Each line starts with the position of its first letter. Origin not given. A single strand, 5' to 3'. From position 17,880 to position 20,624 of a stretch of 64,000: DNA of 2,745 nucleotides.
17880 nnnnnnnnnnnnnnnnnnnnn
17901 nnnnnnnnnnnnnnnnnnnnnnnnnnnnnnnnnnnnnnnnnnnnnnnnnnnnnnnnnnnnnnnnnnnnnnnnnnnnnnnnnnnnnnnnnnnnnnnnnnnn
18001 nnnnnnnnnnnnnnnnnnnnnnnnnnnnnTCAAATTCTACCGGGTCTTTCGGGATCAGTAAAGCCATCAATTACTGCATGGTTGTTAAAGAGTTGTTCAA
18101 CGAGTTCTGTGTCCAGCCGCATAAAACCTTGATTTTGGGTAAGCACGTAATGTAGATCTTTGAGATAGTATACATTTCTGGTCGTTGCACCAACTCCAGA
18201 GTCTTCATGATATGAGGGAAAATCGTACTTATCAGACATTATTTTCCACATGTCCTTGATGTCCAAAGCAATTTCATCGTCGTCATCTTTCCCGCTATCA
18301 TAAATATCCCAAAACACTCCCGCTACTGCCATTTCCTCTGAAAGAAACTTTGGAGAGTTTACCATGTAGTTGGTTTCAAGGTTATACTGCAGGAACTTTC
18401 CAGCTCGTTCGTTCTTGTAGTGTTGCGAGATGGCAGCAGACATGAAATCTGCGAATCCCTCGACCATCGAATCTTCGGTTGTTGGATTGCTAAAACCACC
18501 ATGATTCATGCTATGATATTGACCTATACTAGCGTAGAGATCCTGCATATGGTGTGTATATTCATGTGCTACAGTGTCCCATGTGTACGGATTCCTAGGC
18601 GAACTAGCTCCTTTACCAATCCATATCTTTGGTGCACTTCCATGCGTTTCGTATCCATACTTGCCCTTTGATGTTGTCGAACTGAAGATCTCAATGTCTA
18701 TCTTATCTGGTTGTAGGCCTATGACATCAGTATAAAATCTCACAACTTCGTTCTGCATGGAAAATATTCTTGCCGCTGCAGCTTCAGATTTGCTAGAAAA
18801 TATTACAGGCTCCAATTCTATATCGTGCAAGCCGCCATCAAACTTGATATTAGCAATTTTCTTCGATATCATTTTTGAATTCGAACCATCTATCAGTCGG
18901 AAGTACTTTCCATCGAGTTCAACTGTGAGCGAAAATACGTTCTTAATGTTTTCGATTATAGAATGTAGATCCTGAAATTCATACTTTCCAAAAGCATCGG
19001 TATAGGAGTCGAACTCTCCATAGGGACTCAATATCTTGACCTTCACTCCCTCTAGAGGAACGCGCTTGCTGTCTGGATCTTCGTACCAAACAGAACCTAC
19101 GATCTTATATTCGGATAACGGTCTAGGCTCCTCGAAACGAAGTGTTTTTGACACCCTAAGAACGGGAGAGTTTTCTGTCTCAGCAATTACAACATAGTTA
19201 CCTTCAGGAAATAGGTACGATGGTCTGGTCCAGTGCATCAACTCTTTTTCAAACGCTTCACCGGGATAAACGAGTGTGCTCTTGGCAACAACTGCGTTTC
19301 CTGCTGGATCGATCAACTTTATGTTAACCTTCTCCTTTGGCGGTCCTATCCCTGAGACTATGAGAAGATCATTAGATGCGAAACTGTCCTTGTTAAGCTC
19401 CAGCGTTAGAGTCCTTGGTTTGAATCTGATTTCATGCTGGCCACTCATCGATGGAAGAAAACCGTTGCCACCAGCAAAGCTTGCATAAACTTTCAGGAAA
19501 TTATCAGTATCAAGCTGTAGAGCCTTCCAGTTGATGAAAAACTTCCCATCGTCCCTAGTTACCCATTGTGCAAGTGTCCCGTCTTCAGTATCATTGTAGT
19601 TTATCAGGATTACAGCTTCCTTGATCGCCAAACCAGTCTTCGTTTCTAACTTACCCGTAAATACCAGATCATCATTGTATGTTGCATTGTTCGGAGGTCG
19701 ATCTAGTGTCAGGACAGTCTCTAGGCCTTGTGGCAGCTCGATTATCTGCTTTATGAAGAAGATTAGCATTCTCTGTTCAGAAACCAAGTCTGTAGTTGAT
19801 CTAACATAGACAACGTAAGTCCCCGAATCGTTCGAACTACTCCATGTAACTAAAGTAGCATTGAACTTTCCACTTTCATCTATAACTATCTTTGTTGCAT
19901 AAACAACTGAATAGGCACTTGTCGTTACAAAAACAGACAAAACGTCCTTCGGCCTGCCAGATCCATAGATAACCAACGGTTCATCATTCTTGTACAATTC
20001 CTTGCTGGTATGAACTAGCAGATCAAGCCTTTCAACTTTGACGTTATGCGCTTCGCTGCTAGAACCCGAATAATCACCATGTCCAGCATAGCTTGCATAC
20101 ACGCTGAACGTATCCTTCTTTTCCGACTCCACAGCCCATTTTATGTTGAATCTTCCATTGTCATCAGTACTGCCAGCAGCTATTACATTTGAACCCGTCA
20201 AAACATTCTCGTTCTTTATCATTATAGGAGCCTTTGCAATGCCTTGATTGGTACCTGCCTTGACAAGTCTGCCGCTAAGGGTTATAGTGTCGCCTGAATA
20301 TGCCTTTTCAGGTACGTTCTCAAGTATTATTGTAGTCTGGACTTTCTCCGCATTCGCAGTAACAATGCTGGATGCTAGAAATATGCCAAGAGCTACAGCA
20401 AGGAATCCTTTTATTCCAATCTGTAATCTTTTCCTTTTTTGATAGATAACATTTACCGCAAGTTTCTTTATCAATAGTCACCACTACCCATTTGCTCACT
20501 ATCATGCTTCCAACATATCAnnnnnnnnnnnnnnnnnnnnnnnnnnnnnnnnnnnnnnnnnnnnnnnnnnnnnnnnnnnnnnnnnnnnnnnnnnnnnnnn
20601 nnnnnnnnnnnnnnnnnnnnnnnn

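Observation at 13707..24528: Six co-directional genes encoding five exported proteins plus a single wHTH: a candidate extracellular 'processing/adhesion' locus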

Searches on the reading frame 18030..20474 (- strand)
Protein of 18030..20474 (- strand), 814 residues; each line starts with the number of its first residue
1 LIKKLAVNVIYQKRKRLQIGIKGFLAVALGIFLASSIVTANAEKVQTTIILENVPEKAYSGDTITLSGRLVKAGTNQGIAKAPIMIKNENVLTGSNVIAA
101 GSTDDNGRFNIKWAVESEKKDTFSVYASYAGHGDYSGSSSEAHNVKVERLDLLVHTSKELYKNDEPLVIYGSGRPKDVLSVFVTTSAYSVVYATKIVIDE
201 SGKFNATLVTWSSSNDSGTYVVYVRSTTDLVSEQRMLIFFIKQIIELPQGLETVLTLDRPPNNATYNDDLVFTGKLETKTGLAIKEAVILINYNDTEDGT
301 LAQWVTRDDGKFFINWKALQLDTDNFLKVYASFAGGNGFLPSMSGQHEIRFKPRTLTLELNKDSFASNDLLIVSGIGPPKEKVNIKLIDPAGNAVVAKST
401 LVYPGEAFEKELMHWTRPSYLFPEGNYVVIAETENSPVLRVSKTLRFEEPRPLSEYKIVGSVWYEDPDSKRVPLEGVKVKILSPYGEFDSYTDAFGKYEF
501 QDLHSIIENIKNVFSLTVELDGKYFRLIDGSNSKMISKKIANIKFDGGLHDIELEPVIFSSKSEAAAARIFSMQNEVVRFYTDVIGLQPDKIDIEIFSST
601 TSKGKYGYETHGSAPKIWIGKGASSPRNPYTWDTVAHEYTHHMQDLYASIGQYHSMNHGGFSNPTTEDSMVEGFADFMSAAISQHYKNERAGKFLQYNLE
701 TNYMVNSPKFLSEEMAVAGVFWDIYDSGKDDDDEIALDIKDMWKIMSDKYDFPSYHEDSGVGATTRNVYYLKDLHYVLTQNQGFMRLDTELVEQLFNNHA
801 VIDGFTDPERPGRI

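Call 4: search_protein_families(library=pfam, proteins=[window:18030-20474:-], max_evalue=0.01)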
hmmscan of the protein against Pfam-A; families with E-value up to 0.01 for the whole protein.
window:18030-20474:- (814 aa): 4 families
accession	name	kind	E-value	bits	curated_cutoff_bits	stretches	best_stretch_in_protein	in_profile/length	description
PF16640.11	Big_3_5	-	4.6e-09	37.2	35.5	1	53-147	3-87/88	Bacterial Ig-like domain (group 3)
PF17936.7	Big_6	-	0.00021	21.9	27.6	0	94-147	33-81/83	Bacterial Ig domain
PF13715.12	CarbopepD_reg_2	-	0.00056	20.3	32.2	0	66-132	1-55/88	CarboxypepD_reg-like domain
PF01060.29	TTR-52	-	0.0048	17.9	24.9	0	77-112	9-44/79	Transthyretin-like family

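Call 5: search_protein_families(library=ncbifam, proteins=[window:18030-20474:-], max_evalue=0.01)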
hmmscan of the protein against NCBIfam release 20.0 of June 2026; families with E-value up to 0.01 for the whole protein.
window:18030-20474:- (814 aa): 0 families

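Call 9: find_homologous_proteins(query=window:18030-20474:-, max_evalue=0.001)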
Query window:18030-20474:- (814 aa): 20 proteins with E <= 0.001 among 8000 candidates.
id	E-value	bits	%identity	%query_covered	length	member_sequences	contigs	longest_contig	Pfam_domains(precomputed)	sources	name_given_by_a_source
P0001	0.0e+0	1845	100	100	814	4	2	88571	PF16640.12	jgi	jgi:hypothetical protein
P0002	0.0e+0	1729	92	100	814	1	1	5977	PF19527.5,PF16640.12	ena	-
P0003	0.0e+0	1714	92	100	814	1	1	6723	PF13715.13,PF19527.5,PF16640.12,PF13620.13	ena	-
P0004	0.0e+0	1487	81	96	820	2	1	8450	PF16640.12,PF13620.13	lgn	-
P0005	0.0e+0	1476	80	99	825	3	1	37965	PF13715.13,PF16640.12,PF13620.13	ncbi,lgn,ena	-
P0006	0.0e+0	1456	79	98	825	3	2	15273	PF13715.13,PF16640.12,PF13620.13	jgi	jgi:hypothetical protein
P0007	0.0e+0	1392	74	99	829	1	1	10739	PF13715.13,PF16640.12,PF13620.13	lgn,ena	-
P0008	0.0e+0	1317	72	98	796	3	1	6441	PF16640.12,PF13620.13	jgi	-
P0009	0.0e+0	1297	72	96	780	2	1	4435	PF16640.12,PF13620.13,PF17936.8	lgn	-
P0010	0.0e+0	1241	68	96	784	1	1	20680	PF13620.13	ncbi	ncbi:MAG: carboxypeptidase-like regulatory domain-containing protein [Nitrososphaerales archaeon]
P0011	0.0e+0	1240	69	95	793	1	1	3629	PF13620.13,PF17936.8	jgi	-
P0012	0.0e+0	1236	83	78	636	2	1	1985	-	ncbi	ncbi:MAG: hypothetical protein ACRD38_08460, partial [Nitrososphaerales archaeon]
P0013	0.0e+0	1228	69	96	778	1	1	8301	PF13620.13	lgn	-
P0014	0.0e+0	1204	67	96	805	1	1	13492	PF16640.12,PF13620.13,PF17936.8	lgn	-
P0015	0.0e+0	1138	63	96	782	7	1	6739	PF19527.5,PF16640.12,PF13620.13,PF17936.8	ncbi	-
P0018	0.0e+0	1063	60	98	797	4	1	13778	PF13620.13,PF17936.8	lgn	-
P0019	0.0e+0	1050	60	98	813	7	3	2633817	PF13620.13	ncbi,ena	-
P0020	0.0e+0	1042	60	91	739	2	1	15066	PF19527.5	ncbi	ncbi:MAG: hypothetical protein ACE5KA_04865, partial [Nitrososphaerales archaeon]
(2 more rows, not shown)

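Call 12: find_related_loci(query=A1, collection=genome_contigs, flank=10000)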
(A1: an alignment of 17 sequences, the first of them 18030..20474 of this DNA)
Query A1 (814 aa) in genome_contigs; peptide patterns used: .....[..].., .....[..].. (x = any residue, [..] = any of these).
31 stretches matched a pattern; 8 encode a relative of the query (tblastn E <= 1e-3); 8 distinct loci.
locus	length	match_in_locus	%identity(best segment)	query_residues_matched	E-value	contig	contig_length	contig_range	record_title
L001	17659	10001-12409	68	13-814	0e+0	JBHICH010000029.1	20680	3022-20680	MAG: Nitrososphaerales archaeon isolate bea2_sp3_bin.8 NODE_103_length_20680_cov_10.411879, whole genome shotgun sequenc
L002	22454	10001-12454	60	15-814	0e+0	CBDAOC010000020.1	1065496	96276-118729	MAG: Nitrososphaerales archaeon isolate e30e03c6-d171-4630-a17b-0e0776d16b44 genome assembly, contig: contig_20, whole g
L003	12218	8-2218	60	77-814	0e+0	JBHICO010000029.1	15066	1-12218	MAG: Nitrososphaerales archaeon isolate bea2_sp1_bin.4 NODE_241_length_15066_cov_4.657651, whole genome shotgun sequence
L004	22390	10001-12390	64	25-814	0e+0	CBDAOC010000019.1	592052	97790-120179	MAG: Nitrososphaerales archaeon isolate e30e03c6-d171-4630-a17b-0e0776d16b44 genome assembly, contig: contig_19, whole g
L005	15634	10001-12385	53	19-814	0e+0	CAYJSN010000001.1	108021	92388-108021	MAG TPA_asm: uncultured Nitrosopumilales archaeon isolate ERP125453_co1_176 genome assembly, contig: NODE_83_length_1080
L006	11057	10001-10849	28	474-748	1e-18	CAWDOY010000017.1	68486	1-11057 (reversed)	MAG: uncultured delta proteobacterium isolate MFD04716.bin.2.301 genome assembly, contig: contig_27833, whole genome sho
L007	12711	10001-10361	50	637-748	1e-13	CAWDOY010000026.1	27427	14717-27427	MAG: uncultured delta proteobacterium isolate MFD04716.bin.2.301 genome assembly, contig: contig_36755, whole genome sho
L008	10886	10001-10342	28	616-733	1e-5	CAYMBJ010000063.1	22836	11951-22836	MAG TPA_asm: uncultured Pseudobdellovibrionaceae bacterium isolate SRP329715_co2_332 genome assembly, contig: NODE_4469_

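Call 15: search_solved_structures(query=window:18030-20474:-, max_evalue=1)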
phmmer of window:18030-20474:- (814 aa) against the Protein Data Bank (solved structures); distinct sequences matched with E-value up to 1: 0.

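Call 17: find_encoding_contigs(protein=P0005, flank=10000, max_places=3)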
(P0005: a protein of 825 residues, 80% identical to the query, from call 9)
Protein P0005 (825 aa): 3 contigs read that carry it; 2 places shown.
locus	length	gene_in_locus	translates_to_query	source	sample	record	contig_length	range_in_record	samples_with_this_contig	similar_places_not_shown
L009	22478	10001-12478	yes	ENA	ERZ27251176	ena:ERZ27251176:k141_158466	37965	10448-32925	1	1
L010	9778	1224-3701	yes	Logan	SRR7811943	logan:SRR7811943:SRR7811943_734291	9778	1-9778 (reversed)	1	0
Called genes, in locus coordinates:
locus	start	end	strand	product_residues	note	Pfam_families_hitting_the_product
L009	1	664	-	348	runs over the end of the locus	PF00586:AIRS, PF02769:AIRS_C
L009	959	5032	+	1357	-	PF17892:Cadherin_5, PF17963:Big_9, PF17803:Cadherin_4, PF17892:Cadherin_5, PF17963:Big_9, PF00801:PKD, PF18911:PKD_4, PF18911:PKD_4, +4 more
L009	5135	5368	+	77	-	PF01037:AsnC_trans_reg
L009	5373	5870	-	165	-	PF22381:Staph_reg_Sar_Rot, PF01047:MarR, PF12802:MarR_2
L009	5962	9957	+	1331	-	PF01835:MG2 (faint), PF09000:Cytotoxic (faint), PF06739:SBBP (faint), PF06977:SdiA-regulated (faint), PF01436:NHL, PF01436:NHL (weak), PF17170:DUF5128 (weak), PF01436:NHL (weak), +7 more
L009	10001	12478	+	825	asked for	PF13620:CarboxypepD_reg (faint), PF13715:CarbopepD_reg_2 (faint), PF16640:Big_3_5 (faint)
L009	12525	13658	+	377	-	PF28202:SlaA-like (faint)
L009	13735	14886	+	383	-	-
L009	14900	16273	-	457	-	PF19290:PmbA_TldD_2nd, PF19289:PmbA_TldD_3rd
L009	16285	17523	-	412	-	PF04055:Radical_SAM, PF19288:CofH_C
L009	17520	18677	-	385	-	PF04055:Radical_SAM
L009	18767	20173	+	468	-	PF01565:FAD_binding_4, PF02913:FAD-oxidase_C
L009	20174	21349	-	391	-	PF00089:Trypsin, PF13365:Trypsin_2, PF13180:PDZ_2, PF17820:PDZ_6 (faint)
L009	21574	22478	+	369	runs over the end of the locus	-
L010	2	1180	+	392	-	?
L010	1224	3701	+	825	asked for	PF13620:CarboxypepD_reg (faint), PF13715:CarbopepD_reg_2 (faint), PF16640:Big_3_5 (faint)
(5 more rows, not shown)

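Call 18: find_encoding_contigs(protein=P0006, flank=10000, max_places=3)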
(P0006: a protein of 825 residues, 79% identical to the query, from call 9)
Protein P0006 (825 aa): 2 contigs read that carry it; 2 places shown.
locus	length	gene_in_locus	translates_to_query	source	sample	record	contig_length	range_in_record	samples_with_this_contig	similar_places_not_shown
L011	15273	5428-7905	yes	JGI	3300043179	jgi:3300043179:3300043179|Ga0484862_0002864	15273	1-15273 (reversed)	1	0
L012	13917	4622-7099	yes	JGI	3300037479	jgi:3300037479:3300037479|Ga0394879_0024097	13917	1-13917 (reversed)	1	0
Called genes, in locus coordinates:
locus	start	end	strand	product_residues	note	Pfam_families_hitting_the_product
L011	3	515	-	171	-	?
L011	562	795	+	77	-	PF01037:AsnC_trans_reg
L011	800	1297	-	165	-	PF22381:Staph_reg_Sar_Rot, PF01047:MarR, PF12802:MarR_2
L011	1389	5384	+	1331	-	PF01835:MG2 (faint), PF00630:Filamin (faint), PF15869:TolB_like (faint), PF01436:NHL, PF17170:DUF5128, PF01436:NHL, PF17170:DUF5128 (weak), PF01436:NHL (weak), +9 more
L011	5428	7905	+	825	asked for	PF13620:CarboxypepD_reg (faint), PF13715:CarbopepD_reg_2 (faint), PF16640:Big_3_5 (faint)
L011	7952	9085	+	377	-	PF28202:SlaA-like (weak)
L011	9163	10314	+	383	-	-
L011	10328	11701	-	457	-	PF01523:PmbA_TldD_1st (faint), PF19290:PmbA_TldD_2nd (weak), PF19289:PmbA_TldD_3rd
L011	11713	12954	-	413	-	PF04055:Radical_SAM, PF19288:CofH_C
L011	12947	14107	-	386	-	PF04055:Radical_SAM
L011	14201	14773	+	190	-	-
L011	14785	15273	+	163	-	?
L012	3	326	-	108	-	?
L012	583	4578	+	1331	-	PF01835:MG2 (faint), PF00630:Filamin (faint), PF15869:TolB_like (faint), PF01436:NHL, PF17170:DUF5128, PF01436:NHL, PF17170:DUF5128 (weak), PF01436:NHL (weak), +9 more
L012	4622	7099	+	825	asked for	PF13620:CarboxypepD_reg (faint), PF13715:CarbopepD_reg_2 (faint), PF16640:Big_3_5 (faint)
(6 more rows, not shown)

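Call 19: find_encoding_contigs(protein=P0003, flank=10000, max_places=3)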
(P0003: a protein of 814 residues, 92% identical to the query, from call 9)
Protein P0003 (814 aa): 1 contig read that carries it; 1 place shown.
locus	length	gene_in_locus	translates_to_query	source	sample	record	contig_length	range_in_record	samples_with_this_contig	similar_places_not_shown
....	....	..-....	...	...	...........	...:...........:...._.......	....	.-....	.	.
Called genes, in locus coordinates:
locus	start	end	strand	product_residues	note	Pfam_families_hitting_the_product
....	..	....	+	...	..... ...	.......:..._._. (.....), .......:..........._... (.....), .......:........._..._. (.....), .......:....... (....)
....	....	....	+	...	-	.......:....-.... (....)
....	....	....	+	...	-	-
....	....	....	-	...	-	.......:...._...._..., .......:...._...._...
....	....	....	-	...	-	?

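Call 20: find_encoding_contigs(protein=P0002, flank=10000, max_places=3)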
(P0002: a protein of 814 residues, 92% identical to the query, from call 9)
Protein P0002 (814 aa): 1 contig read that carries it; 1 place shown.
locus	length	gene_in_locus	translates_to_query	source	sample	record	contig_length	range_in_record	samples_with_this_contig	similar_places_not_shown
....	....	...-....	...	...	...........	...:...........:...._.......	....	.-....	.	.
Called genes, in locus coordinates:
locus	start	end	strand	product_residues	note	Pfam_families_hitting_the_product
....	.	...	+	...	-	?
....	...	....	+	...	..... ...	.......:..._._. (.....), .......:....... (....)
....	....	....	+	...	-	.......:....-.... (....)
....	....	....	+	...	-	-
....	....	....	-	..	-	?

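Call 36: search_protein_families(library=phrogs, proteins=[window:18030-20474:-], max_evalue=0.1)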
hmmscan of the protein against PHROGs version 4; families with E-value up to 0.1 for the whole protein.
window:18030-20474:- (814 aa): 0 families

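Call 42: predict_structure(alignment_id=A1)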
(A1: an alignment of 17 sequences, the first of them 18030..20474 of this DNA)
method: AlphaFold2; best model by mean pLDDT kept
length: 814 residues; sequences in the alignment: 17
mean_pLDDT: 58.5   pTM: 0.32
mean pLDDT of the five models: 58.5, 57.8, 57.5, 52.9, 50.8
residues with pLDDT >= 90: 100; 70-90: 251; 50-70: 80; < 50: 383
segments of 3 or more residues with pLDDT < 50: 1-42, 245-250, 416-419, 450-457, 482-487, 502-814
pLDDT, mean of each block of 10 residues (from residue 1): 34 35 41 34 75 85 88 85 87 70 92 80 89 84 84 86 87 88 82 88 88 79 83 84 49 85 68 87 81 70 80 77 67 80 86 83 73 87 89 85 83 59 80 84 79 44 56 58 48 63 44 40 33 28 32 34 41 44 39 33 32 29 29 35 31 28 35 44 40 26 24 25 26 31 34 27 25 31 36 37 30 28
secondary structure, 60 per line:
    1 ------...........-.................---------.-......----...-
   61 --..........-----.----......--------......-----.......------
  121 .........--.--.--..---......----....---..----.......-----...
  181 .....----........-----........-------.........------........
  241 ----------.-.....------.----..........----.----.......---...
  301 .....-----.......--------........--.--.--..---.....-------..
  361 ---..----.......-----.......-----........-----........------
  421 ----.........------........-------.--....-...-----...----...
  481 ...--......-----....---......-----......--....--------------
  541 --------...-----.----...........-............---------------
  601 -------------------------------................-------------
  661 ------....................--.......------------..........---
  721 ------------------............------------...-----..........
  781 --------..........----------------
elements in order (helices of 4 or more, strands of 3 or more residues): H7-17 H19-35 E47-52 E57-59 E63-72 E83-88 E97-102 E108-114 E121-129 E143-148 E153-156 E166-172 E178-185 E190-197 E203-210 E218-226 E233-240 E253-257 E269-278 E288-294 E298-305 E311-317 E326-333 E347-351 E370-376 E382-388 E394-401 E407-414 E425-433 E440-447 E458-461 E463-465 E471-473 E478-483 E486-491 E497-500 H504-509 E515-520 E523-526 H562-572 H574-585 H632-647 H667-686 H689-695 H708-717 H739-750 H771-780 H789-798

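Call 46: search_protein_families(library=pfam, proteins=[L006:9392-10870:+, L007:10170-11210:+, P0015, P0020, P0003], max_evalue=1)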
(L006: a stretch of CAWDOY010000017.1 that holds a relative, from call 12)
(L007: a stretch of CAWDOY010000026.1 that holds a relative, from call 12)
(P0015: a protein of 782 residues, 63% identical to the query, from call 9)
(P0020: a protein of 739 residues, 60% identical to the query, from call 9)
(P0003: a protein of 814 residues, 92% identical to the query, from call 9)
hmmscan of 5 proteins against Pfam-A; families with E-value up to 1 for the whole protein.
L006:9392-10870:+ (492 aa): 3 families
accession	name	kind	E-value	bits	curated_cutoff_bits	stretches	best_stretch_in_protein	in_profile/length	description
PF13620.12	CarboxypepD_reg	-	2.5e-05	25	32.3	1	193-231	3-43/82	Carboxypeptidase regulatory-like domain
PF13715.12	CarbopepD_reg_2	-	0.018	15.5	32.2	1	194-231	3-39/88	CarboxypepD_reg-like domain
PF02369.22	Big_1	-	0.18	12.3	34.9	1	192-235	21-69/93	Bacterial Ig-like domain (group 1)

L007:10170-11210:+ (346 aa): 0 families

P0015 (782 aa): 7 families
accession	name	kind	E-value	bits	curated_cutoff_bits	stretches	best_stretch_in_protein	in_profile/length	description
PF13620.12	CarboxypepD_reg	-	1.5e-11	44.9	32.3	2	37-85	3-46/82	Carboxypeptidase regulatory-like domain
PF16640.11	Big_3_5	-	7.4e-07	30.1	35.5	1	24-117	4-87/88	Bacterial Ig-like domain (group 3)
PF17936.7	Big_6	-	9.4e-07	29.4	27.6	1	45-97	18-66/83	Bacterial Ig domain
PF19527.4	DUF6055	-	2.4e-06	27.2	27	1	560-715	92-228/417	Family of unknown function (DUF6055)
PF01752.23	Peptidase_M9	-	0.0016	18.2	26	1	604-661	161-208/289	Collagenase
PF01060.29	TTR-52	-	0.14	13.2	24.9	0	47-82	9-44/79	Transthyretin-like family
PF17816.7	PDZ_4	-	0.16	12.7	23.1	0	271-296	4-30/114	PDZ domain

P0020 (739 aa): 8 families
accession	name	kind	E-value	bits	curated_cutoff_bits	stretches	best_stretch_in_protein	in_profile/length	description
PF19527.4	DUF6055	-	2.5e-06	27.2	27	1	514-614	91-178/417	Family of unknown function (DUF6055)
PF13620.12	CarboxypepD_reg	-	5.4e-05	23.9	32.3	0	396-430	11-47/82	Carboxypeptidase regulatory-like domain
PF17936.7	Big_6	-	0.00087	19.9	27.6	0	2-69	19-78/83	Bacterial Ig domain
PF01060.29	TTR-52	-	0.0046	18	24.9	0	207-249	10-53/79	Transthyretin-like family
PF01752.23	Peptidase_M9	-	0.0049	16.6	26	1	559-609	161-205/289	Collagenase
PF16640.11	Big_3_5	-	0.1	13.6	35.5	0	28-72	45-87/88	Bacterial Ig-like domain (group 3)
PF02369.22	Big_1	-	0.19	12.3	34.9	0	1-50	29-78/93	Bacterial Ig-like domain (group 1)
PF23374.1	Fn3_arc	-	0.48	11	28.9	0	25-50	47-69/78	Archaeal fibronectin-III type-like domain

P0003 (814 aa): 10 families
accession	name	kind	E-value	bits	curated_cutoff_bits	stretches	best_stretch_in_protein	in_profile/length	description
PF13620.12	CarboxypepD_reg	-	1.5e-08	35.3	32.3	2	66-143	2-70/82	Carboxypeptidase regulatory-like domain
PF16640.11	Big_3_5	-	2.2e-08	35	35.5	2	53-147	3-87/88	Bacterial Ig-like domain (group 3)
PF19527.4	DUF6055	-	4.4e-06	26.4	27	1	568-727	70-214/417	Family of unknown function (DUF6055)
PF13715.12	CarbopepD_reg_2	-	4.7e-05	23.8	32.2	1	67-114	2-41/88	CarboxypepD_reg-like domain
PF11974.14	bMG3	-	0.0012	19.2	34.9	0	471-530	25-85/103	Bacterial alpha-2-macroglobulin MG3 domain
PF01060.29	TTR-52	-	0.0053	17.8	24.9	0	77-112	9-44/79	Transthyretin-like family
PF17802.7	SpaA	-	0.011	16.3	23.1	0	462-503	3-49/91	Prealbumin-like fold domain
PF17210.9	SdrD_B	-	0.014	16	29.7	1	468-504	18-56/112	SdrD B-like domain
PF01752.23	Peptidase_M9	-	0.035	13.8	26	1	634-682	161-203/289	Collagenase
PF10648.15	Gmad2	-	0.32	11.8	25.7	0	61-121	14-71/86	Immunoglobulin-like domain of bacterial spore germination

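Call 67: search_protein_families(library=pfam, proteins=[L005:4736-8830:+, L009:12525-13658:+], max_evalue=0.01)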
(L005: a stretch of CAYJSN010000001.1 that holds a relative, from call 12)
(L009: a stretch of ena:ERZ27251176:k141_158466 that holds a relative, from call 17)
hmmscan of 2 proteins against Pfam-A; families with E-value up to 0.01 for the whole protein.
L005:4736-8830:+ (1364 aa): 0 families

L009:12525-13658:+ (377 aa): 0 families
